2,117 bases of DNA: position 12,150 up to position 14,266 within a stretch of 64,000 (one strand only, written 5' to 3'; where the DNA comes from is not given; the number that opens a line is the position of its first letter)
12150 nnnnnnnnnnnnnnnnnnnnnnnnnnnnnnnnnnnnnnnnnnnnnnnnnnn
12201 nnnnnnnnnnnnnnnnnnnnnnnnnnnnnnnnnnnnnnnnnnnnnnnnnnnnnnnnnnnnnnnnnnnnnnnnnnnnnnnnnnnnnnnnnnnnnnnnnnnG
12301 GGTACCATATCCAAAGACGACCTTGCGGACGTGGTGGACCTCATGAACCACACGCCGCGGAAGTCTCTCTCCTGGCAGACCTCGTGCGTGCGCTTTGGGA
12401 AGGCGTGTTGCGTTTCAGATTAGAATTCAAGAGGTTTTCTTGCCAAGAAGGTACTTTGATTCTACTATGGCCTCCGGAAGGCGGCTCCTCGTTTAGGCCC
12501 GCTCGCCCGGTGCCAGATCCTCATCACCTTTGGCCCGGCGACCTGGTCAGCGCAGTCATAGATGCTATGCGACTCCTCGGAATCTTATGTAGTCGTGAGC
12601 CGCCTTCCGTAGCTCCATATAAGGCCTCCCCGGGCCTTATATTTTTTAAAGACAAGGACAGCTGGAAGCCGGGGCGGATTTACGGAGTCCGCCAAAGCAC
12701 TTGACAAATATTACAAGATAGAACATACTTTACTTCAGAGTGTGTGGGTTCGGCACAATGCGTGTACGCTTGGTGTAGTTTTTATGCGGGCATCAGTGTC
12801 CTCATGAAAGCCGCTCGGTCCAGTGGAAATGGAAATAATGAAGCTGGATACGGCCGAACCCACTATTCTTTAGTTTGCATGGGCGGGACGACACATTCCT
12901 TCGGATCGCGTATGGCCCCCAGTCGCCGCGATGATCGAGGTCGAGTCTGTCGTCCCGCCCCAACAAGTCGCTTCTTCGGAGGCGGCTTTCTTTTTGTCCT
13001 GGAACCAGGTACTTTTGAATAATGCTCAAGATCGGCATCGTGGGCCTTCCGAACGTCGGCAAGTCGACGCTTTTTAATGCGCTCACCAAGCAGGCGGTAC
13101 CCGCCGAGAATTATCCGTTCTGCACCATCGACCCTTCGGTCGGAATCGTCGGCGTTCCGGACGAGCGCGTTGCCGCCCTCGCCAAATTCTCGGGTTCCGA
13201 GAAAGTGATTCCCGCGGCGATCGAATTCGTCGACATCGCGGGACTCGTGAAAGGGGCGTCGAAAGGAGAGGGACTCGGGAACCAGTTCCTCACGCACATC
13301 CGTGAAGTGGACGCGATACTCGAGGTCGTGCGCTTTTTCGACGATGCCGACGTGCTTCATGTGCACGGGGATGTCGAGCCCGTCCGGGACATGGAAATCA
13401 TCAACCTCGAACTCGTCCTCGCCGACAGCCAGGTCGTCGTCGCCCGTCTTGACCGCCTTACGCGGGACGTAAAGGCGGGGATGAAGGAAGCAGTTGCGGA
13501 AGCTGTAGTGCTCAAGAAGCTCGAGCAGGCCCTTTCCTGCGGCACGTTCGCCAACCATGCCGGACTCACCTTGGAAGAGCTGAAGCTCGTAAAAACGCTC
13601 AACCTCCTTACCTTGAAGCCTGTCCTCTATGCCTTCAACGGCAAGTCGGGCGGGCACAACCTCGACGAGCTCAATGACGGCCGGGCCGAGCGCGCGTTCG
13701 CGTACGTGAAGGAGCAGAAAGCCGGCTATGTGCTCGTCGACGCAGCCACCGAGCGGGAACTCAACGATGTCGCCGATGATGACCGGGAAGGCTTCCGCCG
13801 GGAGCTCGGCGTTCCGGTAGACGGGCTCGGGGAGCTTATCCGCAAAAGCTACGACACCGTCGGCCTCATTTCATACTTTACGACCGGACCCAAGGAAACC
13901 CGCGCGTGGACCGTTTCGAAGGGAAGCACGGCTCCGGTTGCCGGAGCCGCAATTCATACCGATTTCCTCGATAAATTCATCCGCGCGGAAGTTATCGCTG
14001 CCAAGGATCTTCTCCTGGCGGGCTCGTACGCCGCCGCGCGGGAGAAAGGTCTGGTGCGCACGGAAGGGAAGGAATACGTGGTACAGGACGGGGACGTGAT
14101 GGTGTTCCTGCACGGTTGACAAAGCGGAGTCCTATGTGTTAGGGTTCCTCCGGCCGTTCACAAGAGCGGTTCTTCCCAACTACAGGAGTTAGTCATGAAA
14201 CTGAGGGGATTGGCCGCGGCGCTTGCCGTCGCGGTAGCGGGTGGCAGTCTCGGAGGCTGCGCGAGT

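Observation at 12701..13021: Promoter-to-terminator element (about 260 nt) immediately upstream of ychF: unidentified ncRNA or riboregulatory leader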

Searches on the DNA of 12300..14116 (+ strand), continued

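Call 56: search_with_rna_model(model_id=R2, sources=[window, L001, L002, L003, L004, L005, L006, L007, L008, L009, L010, L011, L012, L013, L014, L015, L016, L017, L018, L019, L020, L021, L022, L023, L024, L025, L026, L027, L028, L029, L030, L031, L032, L033, L034, L035, L036, L037, L038, L039, L040, L041, L042, L043, L044, L045, L081, L082, L083, L084, L085, L086, L087, L088, L089, L090, L091, L092, L093, L094, L095, L096, L097, L098, L099, L100, L101, L102, L103, L104, L105, L106, L107, L108, L109, L110, L111, L112, L113, L114, L115, L116, L117, L118, L119, L120, L121, L164, L165, L166, L167, L168, L169, L170, L171], max_evalue=10)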
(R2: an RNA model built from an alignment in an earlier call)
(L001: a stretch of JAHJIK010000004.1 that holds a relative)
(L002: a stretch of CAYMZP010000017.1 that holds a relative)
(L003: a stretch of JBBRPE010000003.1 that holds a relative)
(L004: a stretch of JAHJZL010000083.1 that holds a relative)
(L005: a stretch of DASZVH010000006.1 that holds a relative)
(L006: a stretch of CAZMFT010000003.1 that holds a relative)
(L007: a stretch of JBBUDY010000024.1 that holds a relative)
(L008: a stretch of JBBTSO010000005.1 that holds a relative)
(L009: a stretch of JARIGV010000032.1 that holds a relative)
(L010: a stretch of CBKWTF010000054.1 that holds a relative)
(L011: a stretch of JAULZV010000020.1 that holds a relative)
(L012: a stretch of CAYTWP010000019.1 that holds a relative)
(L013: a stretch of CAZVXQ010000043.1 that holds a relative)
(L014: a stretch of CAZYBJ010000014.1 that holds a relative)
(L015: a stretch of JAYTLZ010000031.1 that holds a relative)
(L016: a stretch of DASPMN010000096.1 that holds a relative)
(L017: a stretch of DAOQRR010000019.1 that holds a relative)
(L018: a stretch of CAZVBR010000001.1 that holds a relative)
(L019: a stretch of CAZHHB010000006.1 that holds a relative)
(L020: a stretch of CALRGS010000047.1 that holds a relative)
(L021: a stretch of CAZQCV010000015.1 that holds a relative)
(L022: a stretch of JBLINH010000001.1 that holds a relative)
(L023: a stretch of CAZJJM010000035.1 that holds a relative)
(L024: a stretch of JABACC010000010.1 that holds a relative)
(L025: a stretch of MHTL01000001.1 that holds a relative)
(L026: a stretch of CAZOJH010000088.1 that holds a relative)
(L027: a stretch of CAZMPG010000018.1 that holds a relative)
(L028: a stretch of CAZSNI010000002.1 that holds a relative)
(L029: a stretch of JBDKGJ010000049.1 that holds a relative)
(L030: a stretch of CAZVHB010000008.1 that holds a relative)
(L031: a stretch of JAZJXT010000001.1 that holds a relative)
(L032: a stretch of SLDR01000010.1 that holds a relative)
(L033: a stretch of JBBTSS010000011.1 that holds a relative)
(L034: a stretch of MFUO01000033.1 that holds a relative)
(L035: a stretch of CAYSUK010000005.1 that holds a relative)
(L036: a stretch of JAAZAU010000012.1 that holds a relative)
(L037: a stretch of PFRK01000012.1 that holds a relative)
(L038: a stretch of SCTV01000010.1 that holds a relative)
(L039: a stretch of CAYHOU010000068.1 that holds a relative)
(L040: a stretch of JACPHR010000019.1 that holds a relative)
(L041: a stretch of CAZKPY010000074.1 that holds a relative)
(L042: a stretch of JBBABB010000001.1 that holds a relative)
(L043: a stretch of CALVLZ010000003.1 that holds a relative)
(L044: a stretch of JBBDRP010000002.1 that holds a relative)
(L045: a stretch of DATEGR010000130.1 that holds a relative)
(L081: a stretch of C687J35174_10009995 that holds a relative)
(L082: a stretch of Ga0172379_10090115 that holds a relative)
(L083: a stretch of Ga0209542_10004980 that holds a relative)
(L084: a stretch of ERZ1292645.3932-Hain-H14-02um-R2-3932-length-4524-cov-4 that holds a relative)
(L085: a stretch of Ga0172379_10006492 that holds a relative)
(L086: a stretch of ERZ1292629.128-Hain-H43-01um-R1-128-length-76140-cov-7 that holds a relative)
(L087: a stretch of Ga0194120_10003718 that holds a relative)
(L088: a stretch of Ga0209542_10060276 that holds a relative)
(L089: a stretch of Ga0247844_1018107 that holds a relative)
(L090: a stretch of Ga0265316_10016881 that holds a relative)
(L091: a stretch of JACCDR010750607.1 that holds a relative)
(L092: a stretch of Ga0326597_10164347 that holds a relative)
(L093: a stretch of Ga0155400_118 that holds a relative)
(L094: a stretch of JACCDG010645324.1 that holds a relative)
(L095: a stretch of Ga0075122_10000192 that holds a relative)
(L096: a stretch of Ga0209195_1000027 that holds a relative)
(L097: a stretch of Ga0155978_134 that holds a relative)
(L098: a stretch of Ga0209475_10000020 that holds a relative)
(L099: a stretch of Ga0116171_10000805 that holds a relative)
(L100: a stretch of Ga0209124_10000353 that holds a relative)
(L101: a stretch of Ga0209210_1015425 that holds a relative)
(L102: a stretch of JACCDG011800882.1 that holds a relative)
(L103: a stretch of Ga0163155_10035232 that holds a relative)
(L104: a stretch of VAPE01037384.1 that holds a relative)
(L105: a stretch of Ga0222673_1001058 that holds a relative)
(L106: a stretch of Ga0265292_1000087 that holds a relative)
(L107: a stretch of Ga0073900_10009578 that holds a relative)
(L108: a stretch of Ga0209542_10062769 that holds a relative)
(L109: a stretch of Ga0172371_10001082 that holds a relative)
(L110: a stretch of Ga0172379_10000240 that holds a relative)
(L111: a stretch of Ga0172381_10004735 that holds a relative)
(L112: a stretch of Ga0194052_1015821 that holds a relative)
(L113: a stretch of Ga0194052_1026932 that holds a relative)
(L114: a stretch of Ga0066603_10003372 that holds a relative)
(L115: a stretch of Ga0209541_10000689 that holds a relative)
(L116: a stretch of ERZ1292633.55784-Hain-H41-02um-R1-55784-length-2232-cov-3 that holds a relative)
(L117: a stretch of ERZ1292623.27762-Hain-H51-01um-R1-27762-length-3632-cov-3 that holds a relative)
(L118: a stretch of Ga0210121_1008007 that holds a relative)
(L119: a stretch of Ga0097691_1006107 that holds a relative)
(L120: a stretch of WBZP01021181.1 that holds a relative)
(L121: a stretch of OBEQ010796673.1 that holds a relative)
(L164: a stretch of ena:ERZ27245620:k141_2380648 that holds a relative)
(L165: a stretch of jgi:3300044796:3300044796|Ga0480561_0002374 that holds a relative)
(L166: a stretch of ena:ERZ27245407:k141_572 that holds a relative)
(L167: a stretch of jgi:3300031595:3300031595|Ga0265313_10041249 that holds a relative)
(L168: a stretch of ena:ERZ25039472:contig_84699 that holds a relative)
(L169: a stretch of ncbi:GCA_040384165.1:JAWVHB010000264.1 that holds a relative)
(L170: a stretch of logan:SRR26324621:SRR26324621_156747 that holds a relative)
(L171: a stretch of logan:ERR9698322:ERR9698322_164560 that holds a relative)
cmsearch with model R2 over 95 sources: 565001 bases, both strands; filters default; matches with E-value up to 10: 2.
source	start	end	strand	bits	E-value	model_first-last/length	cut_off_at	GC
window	12737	12868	+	159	2.5e-39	1-132/132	no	0.51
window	12739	12870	-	29.5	7.1e-05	1-132/132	no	0.5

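Call 66: search_rna_families(sources=[L001, L003, L004, L005, L006, L008, L038, L086, L096, L105, L121, L169, L171, L002, L088, L028], threshold=gathering)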
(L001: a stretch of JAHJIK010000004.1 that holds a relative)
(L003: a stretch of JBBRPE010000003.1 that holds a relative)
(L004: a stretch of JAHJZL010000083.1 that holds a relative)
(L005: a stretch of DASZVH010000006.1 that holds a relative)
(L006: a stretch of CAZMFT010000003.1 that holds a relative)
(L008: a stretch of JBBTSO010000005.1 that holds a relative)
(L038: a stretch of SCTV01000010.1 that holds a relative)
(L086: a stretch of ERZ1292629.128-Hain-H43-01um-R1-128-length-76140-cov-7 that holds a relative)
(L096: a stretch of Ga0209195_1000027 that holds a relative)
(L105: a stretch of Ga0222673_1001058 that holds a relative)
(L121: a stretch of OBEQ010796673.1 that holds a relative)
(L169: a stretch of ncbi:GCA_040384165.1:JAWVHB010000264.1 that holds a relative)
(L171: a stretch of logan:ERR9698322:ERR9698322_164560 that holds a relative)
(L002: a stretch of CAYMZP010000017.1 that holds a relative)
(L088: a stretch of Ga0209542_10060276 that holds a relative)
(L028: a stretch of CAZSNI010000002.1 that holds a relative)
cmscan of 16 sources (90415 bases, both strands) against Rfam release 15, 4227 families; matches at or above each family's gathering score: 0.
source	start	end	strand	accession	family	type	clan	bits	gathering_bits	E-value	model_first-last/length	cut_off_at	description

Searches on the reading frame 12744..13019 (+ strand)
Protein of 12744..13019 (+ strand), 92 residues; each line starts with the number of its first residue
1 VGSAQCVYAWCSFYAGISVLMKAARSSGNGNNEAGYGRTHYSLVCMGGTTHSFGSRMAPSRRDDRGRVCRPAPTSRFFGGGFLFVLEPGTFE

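Call 59: find_homologous_proteins(query=window:12744-13019:+, max_evalue=0.01)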
Query window:12744-13019:+: 1 candidates shared short words with the query, none scored E <= 0.01.

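Call 60: search_protein_families(library=pfam, proteins=[window:12744-13019:+], max_evalue=0.01)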
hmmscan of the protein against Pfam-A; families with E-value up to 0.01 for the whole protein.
window:12744-13019:+ (92 aa): 0 families
